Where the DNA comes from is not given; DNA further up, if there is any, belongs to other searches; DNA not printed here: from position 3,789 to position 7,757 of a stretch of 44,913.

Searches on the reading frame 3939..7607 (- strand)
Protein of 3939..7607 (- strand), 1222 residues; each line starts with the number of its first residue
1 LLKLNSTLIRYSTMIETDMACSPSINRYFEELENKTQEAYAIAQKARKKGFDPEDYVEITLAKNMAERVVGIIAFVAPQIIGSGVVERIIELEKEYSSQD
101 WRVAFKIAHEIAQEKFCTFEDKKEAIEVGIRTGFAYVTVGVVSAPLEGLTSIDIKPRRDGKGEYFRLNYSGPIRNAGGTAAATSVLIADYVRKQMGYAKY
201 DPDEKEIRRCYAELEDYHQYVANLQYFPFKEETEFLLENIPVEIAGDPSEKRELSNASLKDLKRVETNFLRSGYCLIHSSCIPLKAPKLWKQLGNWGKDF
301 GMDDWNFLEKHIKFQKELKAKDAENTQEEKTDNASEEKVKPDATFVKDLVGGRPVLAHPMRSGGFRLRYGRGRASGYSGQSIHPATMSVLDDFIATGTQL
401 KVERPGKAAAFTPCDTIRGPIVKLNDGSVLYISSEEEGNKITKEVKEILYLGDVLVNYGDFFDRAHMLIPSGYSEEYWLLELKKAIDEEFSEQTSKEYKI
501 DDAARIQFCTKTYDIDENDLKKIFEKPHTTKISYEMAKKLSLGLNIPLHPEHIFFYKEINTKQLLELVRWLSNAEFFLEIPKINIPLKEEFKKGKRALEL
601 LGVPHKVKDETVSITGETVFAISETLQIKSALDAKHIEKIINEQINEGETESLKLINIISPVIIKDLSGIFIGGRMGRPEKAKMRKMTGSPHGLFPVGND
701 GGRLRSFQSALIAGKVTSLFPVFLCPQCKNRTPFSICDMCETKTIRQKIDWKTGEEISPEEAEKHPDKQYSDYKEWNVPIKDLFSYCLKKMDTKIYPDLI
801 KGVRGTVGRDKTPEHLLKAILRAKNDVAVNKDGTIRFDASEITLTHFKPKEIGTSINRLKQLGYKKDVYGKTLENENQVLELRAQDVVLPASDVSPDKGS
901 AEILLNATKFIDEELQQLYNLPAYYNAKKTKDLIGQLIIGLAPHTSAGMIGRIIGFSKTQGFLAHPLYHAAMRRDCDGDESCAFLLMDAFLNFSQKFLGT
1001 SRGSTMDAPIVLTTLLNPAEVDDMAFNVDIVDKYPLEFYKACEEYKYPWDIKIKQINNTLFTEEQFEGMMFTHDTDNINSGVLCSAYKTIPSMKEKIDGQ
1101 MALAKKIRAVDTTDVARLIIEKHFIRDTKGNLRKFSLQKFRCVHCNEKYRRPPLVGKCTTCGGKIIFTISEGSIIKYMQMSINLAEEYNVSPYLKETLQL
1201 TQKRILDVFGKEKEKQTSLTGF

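Call 20: search_protein_families(library=pfam, proteins=[window:3939-7607:-], max_evalue=0.001)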
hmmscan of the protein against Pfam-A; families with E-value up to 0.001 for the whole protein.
window:3939-7607:- (1222 aa): 3 families
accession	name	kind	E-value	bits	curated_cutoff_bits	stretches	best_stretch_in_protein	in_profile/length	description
PF24846.1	PolC_DP2_cat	-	4.1e-119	397.4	24.3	1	798-1096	6-299/299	DNA polymerase II large subunit DP2, catalytic domain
PF24844.1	PolC_DP2_central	-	1.9e-110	369.7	24.3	1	334-748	3-361/372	DNA polymerase II large subunit DP2, central domain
PF03833.19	PolC_DP2_N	-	2.8e-79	266.5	24.3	1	27-313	1-270/271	DNA polymerase II large subunit DP2, N-terminal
